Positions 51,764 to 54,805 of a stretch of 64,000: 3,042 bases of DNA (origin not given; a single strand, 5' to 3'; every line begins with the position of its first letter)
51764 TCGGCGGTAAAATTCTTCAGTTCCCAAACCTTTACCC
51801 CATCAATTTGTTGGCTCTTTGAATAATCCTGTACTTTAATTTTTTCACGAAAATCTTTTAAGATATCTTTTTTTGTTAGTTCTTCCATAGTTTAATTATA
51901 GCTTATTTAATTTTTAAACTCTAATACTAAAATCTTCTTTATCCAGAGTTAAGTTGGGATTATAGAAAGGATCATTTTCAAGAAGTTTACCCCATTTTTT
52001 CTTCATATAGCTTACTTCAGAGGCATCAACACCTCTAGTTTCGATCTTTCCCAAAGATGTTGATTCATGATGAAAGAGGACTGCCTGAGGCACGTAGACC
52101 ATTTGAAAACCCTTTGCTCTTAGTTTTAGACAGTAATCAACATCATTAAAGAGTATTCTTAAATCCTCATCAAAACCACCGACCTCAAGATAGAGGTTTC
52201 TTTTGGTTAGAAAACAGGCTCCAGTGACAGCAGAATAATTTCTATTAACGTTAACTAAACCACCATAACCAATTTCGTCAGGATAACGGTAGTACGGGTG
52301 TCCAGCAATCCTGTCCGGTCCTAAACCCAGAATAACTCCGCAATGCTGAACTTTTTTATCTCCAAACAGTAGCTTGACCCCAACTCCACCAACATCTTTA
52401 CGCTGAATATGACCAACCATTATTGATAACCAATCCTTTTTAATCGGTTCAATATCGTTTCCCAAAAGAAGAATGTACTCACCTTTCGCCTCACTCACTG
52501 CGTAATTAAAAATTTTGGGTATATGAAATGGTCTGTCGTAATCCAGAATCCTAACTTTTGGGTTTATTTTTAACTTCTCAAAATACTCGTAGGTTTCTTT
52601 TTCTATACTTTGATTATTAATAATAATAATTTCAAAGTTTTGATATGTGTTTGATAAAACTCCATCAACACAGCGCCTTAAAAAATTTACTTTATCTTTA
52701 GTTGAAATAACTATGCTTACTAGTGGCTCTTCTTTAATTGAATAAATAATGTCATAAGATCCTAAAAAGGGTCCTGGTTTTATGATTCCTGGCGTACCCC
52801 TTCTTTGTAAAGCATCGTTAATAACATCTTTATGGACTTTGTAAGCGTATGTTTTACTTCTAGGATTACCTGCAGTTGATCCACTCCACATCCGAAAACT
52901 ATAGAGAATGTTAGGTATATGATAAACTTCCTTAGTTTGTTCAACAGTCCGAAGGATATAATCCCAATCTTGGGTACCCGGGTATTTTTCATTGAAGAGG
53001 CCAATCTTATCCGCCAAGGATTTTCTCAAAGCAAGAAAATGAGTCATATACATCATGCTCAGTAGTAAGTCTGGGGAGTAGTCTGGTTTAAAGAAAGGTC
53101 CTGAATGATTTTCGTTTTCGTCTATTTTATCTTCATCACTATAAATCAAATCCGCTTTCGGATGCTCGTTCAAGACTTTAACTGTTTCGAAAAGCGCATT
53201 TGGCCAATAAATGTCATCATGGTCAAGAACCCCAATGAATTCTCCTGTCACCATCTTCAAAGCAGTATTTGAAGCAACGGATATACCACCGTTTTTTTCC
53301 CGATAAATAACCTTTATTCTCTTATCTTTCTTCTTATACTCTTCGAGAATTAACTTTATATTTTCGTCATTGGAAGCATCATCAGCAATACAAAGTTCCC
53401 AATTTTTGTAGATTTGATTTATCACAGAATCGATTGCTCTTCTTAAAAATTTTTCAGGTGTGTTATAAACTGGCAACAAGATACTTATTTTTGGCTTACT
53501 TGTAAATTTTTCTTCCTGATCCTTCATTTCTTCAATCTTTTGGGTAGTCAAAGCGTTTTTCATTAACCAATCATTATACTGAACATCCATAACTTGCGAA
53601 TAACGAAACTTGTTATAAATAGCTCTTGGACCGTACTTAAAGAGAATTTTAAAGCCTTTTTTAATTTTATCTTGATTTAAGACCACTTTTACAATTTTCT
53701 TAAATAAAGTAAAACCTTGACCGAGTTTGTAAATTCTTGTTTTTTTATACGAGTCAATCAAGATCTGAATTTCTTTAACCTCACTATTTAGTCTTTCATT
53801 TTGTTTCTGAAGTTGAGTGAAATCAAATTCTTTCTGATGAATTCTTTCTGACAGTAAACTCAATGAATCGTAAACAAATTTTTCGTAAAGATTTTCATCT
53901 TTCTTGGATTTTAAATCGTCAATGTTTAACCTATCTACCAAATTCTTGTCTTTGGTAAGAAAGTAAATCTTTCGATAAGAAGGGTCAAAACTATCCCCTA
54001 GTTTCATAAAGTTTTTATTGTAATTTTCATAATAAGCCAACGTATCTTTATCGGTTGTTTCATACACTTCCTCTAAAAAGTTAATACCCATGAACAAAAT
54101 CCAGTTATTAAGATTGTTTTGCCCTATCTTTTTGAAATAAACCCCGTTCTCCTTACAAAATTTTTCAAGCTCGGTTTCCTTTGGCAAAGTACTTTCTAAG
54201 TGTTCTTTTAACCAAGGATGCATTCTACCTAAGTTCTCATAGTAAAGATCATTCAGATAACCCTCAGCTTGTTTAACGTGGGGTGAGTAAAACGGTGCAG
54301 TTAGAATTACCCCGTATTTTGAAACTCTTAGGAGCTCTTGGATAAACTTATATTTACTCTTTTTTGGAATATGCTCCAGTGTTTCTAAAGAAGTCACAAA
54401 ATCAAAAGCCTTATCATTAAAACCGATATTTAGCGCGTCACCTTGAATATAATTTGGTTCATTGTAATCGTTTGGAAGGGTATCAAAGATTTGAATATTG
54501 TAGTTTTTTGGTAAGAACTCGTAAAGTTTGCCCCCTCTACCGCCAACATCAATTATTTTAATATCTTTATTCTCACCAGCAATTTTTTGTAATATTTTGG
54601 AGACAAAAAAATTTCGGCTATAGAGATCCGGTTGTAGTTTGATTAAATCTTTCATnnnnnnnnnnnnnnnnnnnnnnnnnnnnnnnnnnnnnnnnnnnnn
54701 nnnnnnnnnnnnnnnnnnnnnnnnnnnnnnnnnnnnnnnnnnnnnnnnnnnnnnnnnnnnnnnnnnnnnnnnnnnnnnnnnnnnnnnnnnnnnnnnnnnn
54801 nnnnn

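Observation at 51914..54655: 913-aa fusion of SAM methyltransferase, coiled coil and tandem GT2 domains: terminator, ruler and polymerase in one polypeptide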

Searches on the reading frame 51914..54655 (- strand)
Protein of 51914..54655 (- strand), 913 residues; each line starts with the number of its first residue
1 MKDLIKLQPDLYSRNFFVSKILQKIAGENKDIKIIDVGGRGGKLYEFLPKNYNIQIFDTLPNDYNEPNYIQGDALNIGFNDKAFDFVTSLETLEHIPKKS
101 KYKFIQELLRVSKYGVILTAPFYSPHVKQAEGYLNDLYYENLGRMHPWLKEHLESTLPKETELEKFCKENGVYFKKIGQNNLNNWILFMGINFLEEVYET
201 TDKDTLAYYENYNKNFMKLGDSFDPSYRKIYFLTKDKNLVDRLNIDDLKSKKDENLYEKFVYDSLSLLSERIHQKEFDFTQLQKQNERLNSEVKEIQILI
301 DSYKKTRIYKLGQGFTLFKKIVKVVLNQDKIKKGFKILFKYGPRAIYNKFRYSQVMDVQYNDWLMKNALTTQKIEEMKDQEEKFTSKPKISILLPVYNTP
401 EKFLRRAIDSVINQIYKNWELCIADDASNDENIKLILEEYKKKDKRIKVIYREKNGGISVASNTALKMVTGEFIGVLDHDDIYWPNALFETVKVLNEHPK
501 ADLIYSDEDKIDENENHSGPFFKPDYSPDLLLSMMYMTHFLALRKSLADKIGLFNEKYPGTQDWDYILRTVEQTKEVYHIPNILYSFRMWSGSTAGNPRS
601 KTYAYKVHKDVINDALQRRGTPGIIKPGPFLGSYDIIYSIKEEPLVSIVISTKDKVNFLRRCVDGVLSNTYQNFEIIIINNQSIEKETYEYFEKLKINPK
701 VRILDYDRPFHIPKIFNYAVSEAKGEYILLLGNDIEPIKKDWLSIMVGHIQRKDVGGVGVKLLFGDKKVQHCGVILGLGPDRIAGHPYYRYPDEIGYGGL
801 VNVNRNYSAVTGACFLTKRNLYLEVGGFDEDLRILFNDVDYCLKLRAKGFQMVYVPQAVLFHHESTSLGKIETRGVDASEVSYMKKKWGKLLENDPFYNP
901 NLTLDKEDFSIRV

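Call 5: search_protein_families(library=pfam, proteins=[window:51914-54655:-], max_evalue=0.01)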
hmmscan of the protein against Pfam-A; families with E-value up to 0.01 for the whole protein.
window:51914-54655:- (913 aa): 9 families
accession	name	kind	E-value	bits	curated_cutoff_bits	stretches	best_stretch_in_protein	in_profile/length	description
PF00535.33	Glycos_transf_2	-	4.5e-52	176.8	23.3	2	391-551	1-167/168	Glycosyl transferase family 2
PF13641.12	Glyco_tranf_2_3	-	1.1e-20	75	27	2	646-870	3-219/230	Glycosyltransferase like family 2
PF10111.15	Glyco_tranf_2_2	-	2.1e-10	41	27.3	1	391-591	1-221/276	Glycosyltransferase like family 2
PF08241.18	Methyltransf_11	-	5.8e-08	33.7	21.2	1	67-117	44-92/95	Methyltransferase domain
PF13632.12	Glyco_trans_2_3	-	1.2e-06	28.9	27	1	806-866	68-126/198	Glycosyl transferase family group 2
PF13489.12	Methyltransf_23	-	4.7e-06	26.9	27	1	18-114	9-110/164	Methyltransferase domain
PF13649.12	Methyltransf_25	-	1.7e-05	25.8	27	1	67-114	48-95/97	Methyltransferase domain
PF11624.13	M157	-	0.0088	15.9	25.7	0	178-229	66-117/256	MHC class I-like protein M157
PF13847.12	Methyltransf_31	-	0.0092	16.1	27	0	69-124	58-113/145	Methyltransferase domain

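Call 6: search_solved_structures(query=window:51914-54655:-, max_evalue=0.01, show_alignments=0)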
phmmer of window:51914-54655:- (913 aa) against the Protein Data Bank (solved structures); distinct sequences matched with E-value up to 0.01: 30.
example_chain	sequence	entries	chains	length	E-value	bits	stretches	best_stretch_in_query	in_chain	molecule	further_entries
2z87_A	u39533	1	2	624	4.5e-29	104.1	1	382-621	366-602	Chondroitin synthase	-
2z86_A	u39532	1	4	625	4.5e-29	104.1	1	382-621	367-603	Chondroitin synthase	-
5hea_A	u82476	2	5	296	1.5e-16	62.7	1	389-483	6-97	Putative glycosyltransferase (GalT1)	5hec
3bcv_A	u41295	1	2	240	8e-13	50.4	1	388-494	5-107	Putative glycosyltransferase protein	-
1h7l_A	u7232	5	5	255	1.1e-12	49.9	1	388-517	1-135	SPORE COAT POLYSACCHARIDE BIOSYNTHESIS PROTEIN SPSA | PROTEIN (SPORE COAT POLYSACCHARIDE BIOSYNTHESIS PROTEIN SPSA)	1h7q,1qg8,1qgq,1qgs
6h1j_A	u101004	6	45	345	2.8e-12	48.6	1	386-505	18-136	Probable ss-1,3-N-acetylglucosaminyltransferase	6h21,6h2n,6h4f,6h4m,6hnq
6p61_A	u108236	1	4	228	8.4e-11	43.7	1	386-588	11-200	Glycosyltransferase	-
5tze_C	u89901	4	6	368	2.1e-09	39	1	389-502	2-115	Glycosyl transferase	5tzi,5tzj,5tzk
5tz8_A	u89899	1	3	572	4e-09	38.1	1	389-502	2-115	Glycosyl transferase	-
8vh7_A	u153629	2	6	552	5.5e-08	34.4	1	382-498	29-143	Heparosan synthase B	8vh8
8viw_A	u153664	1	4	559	5.7e-08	34.3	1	382-498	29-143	Heparosan synthase B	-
8bz4_A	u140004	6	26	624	1.3e-07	33.2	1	388-504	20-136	Glycosyltransferase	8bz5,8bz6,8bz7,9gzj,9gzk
8bz8_A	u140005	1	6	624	1.3e-07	33.2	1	388-504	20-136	Glycosyltransferase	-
9jma_A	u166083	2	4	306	2e-06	29.2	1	390-592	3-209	GalNAc(5)-diNAcBac-PP-undecaprenol beta-1,3-glucosyltransferase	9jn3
9omm_A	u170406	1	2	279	2.2e-06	29.1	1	390-599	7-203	Glycosyltransferase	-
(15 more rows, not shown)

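Call 9: find_homologous_proteins(query=window:51914-54655:-, max_evalue=1e-10)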
Query window:51914-54655:- (913 aa): 1139 proteins with E <= 1e-10 among 8000 candidates; the best 120 are listed.
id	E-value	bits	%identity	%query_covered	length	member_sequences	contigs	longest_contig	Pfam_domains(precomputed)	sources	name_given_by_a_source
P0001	0.0e+0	2092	100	100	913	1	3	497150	PF13489.13,PF13632.13,PF10111.15,PF13506.14,PF13641.13,PF13649.13,PF00535.33,PF08241.19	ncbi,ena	-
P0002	0.0e+0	1467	67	100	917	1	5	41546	PF10111.15,PF13641.13,PF13649.13,PF00535.33,PF08241.19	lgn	-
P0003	5.3e-291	986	50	99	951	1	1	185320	PF13489.13,PF13632.13,PF10111.15,PF13641.13,PF13649.13,PF00535.33,PF08241.19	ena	-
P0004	2.0e-277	941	47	99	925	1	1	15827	PF13712.13,PF13489.13,PF13632.13,PF10111.15,PF13506.14,PF13641.13,PF13649.13,PF00535.33,PF08241.19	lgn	-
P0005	6.9e-268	909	42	64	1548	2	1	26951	PF13712.13,PF13632.13,PF10111.15,PF13641.13,PF00535.33,PF02709.21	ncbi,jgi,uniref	ncbi:Glycosyl transferase, group 2 family protein [hydrothermal vent metagenome]|uniref:Glycosyl tra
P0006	3.5e-266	904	47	97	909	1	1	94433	PF13712.13,PF13489.13,PF13632.13,PF10111.15,PF13641.13,PF13649.13,PF00535.33,PF08241.19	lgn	-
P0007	6.2e-266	903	42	64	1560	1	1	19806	PF10111.15,PF13641.13,PF00535.33,PF02709.21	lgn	-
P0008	2.3e-256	871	45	61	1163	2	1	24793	PF13632.13,PF10111.15,PF13506.14,PF13641.13,PF00535.33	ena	-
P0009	2.7e-249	848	44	99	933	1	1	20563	PF13712.13,PF13489.13,PF13632.13,PF10111.15,PF13641.13,PF13649.13,PF00535.33,PF08241.19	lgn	-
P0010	6.6e-245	833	53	63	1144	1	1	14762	PF13489.13,PF10111.15,PF13641.13,PF13649.13,PF19220.7,PF00535.33,PF08241.19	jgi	-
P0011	6.9e-240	817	40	61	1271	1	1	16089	PF13632.13,PF10111.15,PF13506.14,PF13641.13,PF00535.33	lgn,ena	-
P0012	1.4e-231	789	53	61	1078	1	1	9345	PF13489.13,PF10111.15,PF13641.13,PF13649.13,PF00535.33,PF08241.19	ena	-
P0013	2.0e-223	762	39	58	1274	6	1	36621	PF13632.13,PF10111.15,PF13641.13,PF00535.33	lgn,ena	-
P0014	1.7e-222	759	41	59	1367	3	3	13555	PF10111.15,PF13506.14,PF13641.13,PF00535.33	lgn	-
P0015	2.2e-219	749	49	61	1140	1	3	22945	PF13712.13,PF10111.15,PF13506.14,PF13641.13,PF13649.13,PF00535.33,PF08241.19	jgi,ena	-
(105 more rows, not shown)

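Call 10: list_cluster_members(proteins=[P0001, P0002, P0003])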
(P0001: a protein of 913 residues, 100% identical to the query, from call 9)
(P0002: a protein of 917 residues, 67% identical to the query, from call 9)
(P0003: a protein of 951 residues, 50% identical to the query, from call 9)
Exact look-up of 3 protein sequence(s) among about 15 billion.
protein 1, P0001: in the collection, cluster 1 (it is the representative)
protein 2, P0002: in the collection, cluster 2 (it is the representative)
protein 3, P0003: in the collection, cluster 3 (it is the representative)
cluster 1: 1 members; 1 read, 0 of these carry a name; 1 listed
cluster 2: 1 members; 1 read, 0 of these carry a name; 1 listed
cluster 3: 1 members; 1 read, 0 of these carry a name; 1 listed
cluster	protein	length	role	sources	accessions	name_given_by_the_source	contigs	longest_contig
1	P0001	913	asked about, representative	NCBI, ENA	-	-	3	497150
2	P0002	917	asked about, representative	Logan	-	-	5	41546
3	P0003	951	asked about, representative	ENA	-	-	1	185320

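Call 16: find_encoding_contigs(protein=P0001, flank=1000, max_places=3)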
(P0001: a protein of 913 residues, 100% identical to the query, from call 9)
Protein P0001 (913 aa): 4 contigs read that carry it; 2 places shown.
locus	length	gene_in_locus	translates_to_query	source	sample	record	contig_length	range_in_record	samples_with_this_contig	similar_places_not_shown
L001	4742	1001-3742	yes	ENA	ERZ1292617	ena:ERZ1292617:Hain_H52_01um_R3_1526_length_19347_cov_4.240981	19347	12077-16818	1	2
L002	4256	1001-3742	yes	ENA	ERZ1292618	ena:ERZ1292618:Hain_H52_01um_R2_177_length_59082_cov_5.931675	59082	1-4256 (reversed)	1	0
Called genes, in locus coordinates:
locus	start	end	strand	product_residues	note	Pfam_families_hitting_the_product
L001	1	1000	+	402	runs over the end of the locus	PF00005:ABC_tran, PF14524:Wzt_C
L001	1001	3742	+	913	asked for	PF13489:Methyltransf_23 (weak), PF08241:Methyltransf_11, PF13649:Methyltransf_25 (faint), PF13506:Glyco_transf_21 (faint), PF00535:Glycos_transf_2, PF13641:Glyco_tranf_2_3 (weak), PF00535:Glycos_transf_2, PF13641:Glyco_tranf_2_3, +2 more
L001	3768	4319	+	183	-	PF00908:dTDP_sugar_isom, PF14667:Polysacc_synt_C (faint)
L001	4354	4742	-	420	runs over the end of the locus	PF08421:Methyltransf_13, PF13489:Methyltransf_23, PF08241:Methyltransf_11 (weak), PF08242:Methyltransf_12, PF08484:Methyltransf_14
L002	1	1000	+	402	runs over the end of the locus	PF00005:ABC_tran, PF14524:Wzt_C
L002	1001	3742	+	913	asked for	PF13489:Methyltransf_23 (weak), PF08241:Methyltransf_11, PF13649:Methyltransf_25 (faint), PF13506:Glyco_transf_21 (faint), PF00535:Glycos_transf_2, PF13641:Glyco_tranf_2_3 (weak), PF00535:Glycos_transf_2, PF13641:Glyco_tranf_2_3, +2 more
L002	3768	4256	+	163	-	?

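Call 28: find_related_loci(query=A1, collection=genome_contigs, flank=6000)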
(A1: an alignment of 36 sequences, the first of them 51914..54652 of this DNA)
Query A1 (912 aa) in genome_contigs; peptide patterns used: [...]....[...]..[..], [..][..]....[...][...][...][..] (x = any residue, [..] = any of these).
600 stretches matched a pattern (row limit reached: there are more); 593 encode a relative of the query (tblastn E <= 1e-3); the best 80 are kept; 80 distinct loci.
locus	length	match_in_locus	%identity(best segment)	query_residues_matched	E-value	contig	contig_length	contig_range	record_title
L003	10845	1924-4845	38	2-912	0e+0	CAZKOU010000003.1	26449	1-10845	MAG TPA_asm: uncultured Candidatus Saccharibacteria bacterium isolate binchicken_co251_764 genome assembly, contig: NODE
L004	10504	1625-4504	45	326-912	9e-170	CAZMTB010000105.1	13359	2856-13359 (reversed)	MAG TPA_asm: uncultured Aquificales bacterium isolate binchicken_co219_435 genome assembly, contig: k141_1057479, whole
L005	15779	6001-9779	45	3-912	1e-164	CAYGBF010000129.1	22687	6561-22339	MAG TPA_asm: uncultured Eubacteriales bacterium isolate ERP108616_co1_39 genome assembly, contig: k119_783659, whole gen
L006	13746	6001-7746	44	336-912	6e-162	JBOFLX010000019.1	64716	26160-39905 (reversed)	MAG: Waterburya sp. isolate WFFMC_MAG_329 k139_115149_flag=0_multi=22.9823_len=64716, whole genome shotgun sequence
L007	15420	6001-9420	42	290-912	9e-161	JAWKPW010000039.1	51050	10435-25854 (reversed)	MAG: Desulfobacterales bacterium isolate AC2.63 AC2.63.fa-39, whole genome shotgun sequence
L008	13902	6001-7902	43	287-910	9e-160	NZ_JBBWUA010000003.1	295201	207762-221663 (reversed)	Desulfitobacterium sp. THU1 Unigene3, whole genome shotgun sequence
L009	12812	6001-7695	47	354-912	3e-160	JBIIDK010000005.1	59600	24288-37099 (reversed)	MAG: Planktothrix sp. isolate ME2000-08-17pf_3300042335_group1_bin17 Rohwer_bin1249_scaffold_172_c1, whole genome shotgu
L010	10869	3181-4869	46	356-912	5e-158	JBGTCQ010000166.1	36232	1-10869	MAG: Chroococcidiopsidaceae cyanobacterium isolate JTS-RE123 k141_1707974, whole genome shotgun sequence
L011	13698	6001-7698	46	353-912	5e-158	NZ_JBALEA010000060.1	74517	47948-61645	MAG: Nostoc sp. isolate P3068 bin 7 NODE_205_length_74517_cov_49.986093, whole genome shotgun sequence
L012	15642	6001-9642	47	358-911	2e-157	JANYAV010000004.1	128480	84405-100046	MAG: Dehalococcoidia bacterium isolate GL140_5_metabat_360 GL140_5_k141_3514312, whole genome shotgun sequence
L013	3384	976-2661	47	359-912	2e-165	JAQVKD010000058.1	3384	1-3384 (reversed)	MAG: Candidatus Dojkabacteria bacterium isolate STE_79 NODE_96476_length_3384_cov_7.964077_Sandtown_E, whole genome shot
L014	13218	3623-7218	40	4-912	7e-157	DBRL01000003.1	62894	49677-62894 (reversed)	MAG TPA_asm: Candidatus Peregrinibacteria bacterium UBA1369 UBA1369_contig_6376, whole genome shotgun sequence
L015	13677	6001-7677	46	358-910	3e-156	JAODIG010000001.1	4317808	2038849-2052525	MAG: Chroococcopsis gigantea SAG 12.99 S2C1, whole genome shotgun sequence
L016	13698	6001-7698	45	353-912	5e-154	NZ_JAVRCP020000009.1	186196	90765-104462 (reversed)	MAG: Nostoc sp. DedVER02 Nostoc_sp_DedVER02_9, whole genome shotgun sequence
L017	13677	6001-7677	45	359-911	6e-154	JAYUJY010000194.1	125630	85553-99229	MAG: Synechococcales cyanobacterium isolate GFS_9157 GFS_9157_193, whole genome shotgun sequence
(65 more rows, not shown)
